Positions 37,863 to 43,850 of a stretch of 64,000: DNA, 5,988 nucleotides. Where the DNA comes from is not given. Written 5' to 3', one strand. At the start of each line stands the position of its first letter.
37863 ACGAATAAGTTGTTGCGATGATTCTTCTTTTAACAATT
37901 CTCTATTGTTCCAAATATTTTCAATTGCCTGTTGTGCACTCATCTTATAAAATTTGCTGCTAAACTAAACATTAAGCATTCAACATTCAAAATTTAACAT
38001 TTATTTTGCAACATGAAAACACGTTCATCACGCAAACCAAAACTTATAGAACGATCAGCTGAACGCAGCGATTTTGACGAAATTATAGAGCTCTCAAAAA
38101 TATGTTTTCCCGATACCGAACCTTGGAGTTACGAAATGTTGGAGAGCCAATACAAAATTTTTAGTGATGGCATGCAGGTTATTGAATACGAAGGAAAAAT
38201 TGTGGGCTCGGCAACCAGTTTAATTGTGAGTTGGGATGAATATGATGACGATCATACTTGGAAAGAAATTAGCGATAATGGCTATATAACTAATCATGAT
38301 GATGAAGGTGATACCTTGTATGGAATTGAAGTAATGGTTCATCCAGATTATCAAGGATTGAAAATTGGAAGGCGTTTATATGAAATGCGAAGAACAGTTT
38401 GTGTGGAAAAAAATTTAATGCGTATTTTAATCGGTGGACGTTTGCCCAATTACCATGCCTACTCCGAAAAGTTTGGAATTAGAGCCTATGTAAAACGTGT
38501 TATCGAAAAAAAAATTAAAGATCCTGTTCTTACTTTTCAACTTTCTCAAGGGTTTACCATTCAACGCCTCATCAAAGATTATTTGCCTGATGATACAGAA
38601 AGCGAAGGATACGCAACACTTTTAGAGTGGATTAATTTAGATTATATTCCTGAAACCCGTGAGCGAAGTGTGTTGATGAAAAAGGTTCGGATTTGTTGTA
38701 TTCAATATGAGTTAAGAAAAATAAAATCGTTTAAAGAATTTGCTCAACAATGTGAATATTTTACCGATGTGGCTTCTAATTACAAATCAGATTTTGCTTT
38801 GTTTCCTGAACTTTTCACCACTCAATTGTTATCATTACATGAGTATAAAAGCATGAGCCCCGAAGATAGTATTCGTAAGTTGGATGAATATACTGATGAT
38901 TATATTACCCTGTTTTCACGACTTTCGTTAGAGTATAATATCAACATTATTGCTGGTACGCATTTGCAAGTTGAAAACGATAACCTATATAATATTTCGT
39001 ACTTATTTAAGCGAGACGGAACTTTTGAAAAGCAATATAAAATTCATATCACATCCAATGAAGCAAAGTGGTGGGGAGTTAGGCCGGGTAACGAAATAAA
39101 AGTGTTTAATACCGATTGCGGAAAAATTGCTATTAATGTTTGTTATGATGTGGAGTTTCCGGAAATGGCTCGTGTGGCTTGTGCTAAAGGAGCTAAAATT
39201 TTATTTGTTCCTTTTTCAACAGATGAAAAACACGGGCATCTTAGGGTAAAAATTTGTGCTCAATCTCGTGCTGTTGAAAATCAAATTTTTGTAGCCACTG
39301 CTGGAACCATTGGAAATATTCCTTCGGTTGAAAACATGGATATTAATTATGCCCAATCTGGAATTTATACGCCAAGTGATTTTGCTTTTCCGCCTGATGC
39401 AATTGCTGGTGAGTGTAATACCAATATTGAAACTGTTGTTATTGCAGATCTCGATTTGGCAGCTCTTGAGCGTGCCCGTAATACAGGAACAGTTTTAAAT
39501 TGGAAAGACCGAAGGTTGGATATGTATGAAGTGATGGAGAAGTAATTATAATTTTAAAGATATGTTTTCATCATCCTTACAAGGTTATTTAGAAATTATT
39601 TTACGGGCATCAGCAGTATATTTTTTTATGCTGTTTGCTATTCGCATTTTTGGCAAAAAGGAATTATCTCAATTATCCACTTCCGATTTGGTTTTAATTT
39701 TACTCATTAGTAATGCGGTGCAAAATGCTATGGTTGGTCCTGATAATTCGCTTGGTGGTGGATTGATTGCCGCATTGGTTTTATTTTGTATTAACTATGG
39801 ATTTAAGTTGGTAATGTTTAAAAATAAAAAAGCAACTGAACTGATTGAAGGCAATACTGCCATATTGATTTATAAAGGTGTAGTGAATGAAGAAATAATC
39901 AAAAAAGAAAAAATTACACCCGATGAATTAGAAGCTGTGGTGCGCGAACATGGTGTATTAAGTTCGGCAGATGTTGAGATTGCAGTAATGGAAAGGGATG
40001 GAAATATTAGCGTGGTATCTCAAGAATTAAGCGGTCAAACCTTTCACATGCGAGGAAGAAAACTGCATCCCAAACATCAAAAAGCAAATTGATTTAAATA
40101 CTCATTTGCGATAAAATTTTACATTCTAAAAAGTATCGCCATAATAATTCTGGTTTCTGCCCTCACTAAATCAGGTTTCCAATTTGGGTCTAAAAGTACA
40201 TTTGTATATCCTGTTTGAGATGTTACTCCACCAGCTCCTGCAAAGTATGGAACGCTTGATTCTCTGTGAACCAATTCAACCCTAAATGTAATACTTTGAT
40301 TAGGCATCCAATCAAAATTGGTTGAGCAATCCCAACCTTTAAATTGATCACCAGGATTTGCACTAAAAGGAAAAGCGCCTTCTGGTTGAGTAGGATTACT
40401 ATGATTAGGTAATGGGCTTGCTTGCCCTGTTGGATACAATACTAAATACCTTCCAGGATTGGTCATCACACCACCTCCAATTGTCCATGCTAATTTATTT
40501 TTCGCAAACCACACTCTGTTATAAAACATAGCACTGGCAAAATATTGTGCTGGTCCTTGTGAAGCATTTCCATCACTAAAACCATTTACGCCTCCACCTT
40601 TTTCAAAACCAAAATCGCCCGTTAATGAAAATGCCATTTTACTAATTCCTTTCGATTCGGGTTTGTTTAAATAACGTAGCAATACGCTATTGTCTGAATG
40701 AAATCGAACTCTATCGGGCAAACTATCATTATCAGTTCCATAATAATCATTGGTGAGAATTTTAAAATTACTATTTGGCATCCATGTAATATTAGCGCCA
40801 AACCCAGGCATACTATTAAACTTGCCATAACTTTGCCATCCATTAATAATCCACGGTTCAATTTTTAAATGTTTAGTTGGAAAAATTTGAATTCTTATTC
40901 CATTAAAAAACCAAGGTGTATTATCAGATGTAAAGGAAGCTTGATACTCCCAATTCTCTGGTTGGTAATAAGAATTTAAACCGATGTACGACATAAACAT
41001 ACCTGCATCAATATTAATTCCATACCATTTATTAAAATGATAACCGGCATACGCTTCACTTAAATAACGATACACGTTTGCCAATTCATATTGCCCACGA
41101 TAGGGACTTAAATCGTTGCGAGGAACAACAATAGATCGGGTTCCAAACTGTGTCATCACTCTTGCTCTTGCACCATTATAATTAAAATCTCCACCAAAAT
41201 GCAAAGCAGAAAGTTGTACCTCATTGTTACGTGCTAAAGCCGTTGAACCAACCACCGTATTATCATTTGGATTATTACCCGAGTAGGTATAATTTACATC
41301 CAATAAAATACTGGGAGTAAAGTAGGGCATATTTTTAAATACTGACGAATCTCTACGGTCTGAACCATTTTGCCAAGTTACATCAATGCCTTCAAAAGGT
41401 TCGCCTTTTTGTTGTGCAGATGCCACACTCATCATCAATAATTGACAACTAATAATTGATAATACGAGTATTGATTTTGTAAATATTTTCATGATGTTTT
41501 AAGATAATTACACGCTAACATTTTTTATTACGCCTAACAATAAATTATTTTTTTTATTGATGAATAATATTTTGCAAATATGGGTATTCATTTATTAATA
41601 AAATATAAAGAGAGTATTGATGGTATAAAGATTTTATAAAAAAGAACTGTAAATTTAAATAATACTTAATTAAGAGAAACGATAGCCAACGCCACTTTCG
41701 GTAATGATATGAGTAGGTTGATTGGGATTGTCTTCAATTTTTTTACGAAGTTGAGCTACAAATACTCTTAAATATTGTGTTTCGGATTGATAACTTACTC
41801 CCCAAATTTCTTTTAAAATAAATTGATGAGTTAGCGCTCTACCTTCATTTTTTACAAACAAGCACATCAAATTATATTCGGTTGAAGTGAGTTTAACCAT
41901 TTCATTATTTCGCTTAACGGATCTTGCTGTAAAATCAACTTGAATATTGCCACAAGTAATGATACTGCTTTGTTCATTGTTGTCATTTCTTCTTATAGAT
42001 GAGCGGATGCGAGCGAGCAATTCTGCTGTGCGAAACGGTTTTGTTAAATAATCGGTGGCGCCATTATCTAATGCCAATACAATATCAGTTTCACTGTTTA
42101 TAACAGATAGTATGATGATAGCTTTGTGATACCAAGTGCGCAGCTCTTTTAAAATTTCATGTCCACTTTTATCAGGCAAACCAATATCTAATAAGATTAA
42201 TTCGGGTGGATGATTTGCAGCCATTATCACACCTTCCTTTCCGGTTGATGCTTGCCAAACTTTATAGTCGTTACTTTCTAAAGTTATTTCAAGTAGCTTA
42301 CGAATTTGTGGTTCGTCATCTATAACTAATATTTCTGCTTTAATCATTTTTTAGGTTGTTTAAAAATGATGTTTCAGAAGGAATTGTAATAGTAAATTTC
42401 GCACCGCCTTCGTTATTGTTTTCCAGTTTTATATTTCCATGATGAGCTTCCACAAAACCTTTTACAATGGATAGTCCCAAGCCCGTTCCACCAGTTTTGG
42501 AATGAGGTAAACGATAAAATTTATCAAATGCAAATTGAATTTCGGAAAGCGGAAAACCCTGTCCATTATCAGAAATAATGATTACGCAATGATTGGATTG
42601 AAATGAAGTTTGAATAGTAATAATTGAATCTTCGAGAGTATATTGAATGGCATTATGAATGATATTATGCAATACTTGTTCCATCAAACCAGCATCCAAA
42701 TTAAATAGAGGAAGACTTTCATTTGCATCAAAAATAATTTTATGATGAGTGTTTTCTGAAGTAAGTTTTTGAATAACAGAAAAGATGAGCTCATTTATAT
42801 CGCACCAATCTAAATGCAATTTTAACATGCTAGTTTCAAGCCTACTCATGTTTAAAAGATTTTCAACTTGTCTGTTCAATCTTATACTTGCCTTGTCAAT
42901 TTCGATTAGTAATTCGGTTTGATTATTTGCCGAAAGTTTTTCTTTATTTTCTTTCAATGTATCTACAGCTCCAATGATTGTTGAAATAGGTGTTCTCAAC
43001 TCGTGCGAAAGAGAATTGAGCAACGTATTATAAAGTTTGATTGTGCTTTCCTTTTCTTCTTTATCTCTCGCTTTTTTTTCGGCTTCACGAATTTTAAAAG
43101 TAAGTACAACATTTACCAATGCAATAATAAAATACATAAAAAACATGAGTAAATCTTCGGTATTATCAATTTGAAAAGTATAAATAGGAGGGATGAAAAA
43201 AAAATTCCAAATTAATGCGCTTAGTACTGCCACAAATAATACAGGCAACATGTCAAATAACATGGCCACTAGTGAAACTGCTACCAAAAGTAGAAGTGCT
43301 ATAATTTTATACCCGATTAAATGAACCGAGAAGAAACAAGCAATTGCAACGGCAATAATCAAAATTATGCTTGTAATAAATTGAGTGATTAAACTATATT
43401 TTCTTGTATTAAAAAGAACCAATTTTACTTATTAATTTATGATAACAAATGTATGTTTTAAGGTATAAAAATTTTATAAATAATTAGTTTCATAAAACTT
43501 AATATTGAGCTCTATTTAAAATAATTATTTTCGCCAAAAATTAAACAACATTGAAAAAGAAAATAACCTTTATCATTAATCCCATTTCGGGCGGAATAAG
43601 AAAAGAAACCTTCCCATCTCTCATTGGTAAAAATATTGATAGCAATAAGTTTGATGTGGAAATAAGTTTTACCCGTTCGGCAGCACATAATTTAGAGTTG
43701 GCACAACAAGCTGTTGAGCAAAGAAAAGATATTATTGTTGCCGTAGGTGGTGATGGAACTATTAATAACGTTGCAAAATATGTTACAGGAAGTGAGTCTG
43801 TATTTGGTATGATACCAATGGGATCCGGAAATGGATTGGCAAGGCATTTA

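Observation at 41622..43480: Two near-identical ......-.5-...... boxes (KdpE-type 6-5-6 direct repeat) precede the porin gene and the kinase/regulator operon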

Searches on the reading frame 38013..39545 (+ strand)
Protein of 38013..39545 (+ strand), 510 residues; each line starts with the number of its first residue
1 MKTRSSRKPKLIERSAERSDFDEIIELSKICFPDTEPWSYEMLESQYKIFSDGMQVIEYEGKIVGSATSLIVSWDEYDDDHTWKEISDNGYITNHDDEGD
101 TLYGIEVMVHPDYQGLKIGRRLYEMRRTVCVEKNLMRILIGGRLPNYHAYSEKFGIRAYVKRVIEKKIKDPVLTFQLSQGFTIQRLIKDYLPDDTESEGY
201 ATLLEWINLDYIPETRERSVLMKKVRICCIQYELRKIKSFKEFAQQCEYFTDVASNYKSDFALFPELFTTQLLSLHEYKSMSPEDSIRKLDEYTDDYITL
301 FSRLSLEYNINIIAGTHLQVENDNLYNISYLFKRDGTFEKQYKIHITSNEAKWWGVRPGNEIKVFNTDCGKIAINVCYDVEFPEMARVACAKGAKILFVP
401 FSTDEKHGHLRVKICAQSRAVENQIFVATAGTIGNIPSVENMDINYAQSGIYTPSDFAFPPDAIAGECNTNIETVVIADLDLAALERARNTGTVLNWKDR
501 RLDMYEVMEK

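Call 6: search_protein_families(library=pfam, proteins=[window:38013-39545:+])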
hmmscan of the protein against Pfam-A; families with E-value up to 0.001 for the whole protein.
window:38013-39545:+ (510 aa): 4 families
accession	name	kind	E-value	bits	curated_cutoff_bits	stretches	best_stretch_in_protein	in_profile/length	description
PF00795.27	CN_hydrolase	-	1.5e-30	106.8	23.2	1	230-489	5-255/256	Carbon-nitrogen hydrolase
PF00583.31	Acetyltransf_1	-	6.7e-09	36.5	20.7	1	22-150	2-111/116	Acetyltransferase (GNAT) family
PF13508.13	Acetyltransf_7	-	5.6e-05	23.9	27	1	77-125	28-52/84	Acetyltransferase (GNAT) domain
PF13527.13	Acetyltransf_9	-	0.00013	22.4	25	0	14-74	3-63/127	Acetyltransferase (GNAT) domain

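Call 7: search_protein_families(library=ncbifam, proteins=[window:38013-39545:+])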
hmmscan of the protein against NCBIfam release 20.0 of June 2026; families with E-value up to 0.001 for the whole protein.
window:38013-39545:+ (510 aa): 11 families
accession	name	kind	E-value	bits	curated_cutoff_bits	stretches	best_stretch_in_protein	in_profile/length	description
TIGR03381.1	agmatine_aguB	equivalog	1.6e-18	67.1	410.25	1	239-507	13-278/279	N-carbamoylputrescine amidase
NF040852.1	nitrile_Arch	equivalog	3.1e-17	62.6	500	1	244-506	19-261/262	nitrilase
NF033621.1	de_GSH_amidase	exception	7.3e-13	48.5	355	1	239-456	12-218/260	deaminated glutathione amidase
TIGR00546.1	lnt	equivalog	4.2e-12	45.9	132.9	1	357-434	303-384/395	apolipoprotein N-acyltransferase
NF043013.1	DeGluthAmidYersProt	equivalog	1.6e-10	40.6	500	1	356-435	136-215/278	deaminated glutathione amidase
NF007757.0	PRK10438.1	equivalog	1.8e-06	27.4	249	1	258-490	34-242/256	amidohydrolase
NF009803.0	PRK13287.1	equivalog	3.2e-06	26.1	406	1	224-427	13-214/333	formamidase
TIGR04048.1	nitrile_sll0784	equivalog_domain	1.3e-05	24.3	502.6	1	298-486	80-273/301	Nit6803 family nitrilase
NF009802.0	PRK13286.1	equivalog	6.4e-05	22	427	1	225-489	13-267/345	aliphatic amidase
NF010588.0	PRK13981.1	equivalog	7.8e-05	21.2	479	1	237-431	16-205/546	NAD+ synthase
TIGR01575.1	rimI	equivalog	0.00033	20.8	86.4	0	105-151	59-105/132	ribosomal protein S18-alanine N-acetyltransferase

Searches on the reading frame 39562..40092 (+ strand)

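Call 6: search_protein_families(library=pfam, proteins=[window:39562-40092:+])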
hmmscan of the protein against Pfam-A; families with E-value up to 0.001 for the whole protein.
window:39562-40092:+ (176 aa): 1 family
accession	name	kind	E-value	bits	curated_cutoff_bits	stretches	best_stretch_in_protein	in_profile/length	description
PF04239.17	DUF421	-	1.2e-15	57.5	23.6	1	87-155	2-70/129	YetF C-terminal domain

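Call 7: search_protein_families(library=ncbifam, proteins=[window:39562-40092:+])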
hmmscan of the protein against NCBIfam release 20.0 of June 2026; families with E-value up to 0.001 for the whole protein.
window:39562-40092:+ (176 aa): 0 families

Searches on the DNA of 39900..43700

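Call 50: search_rna_families(source=window, start=39900, end=43700, threshold=evalue, max_evalue=1)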
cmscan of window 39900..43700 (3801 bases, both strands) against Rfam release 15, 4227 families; matches with E-value up to 1: 0.
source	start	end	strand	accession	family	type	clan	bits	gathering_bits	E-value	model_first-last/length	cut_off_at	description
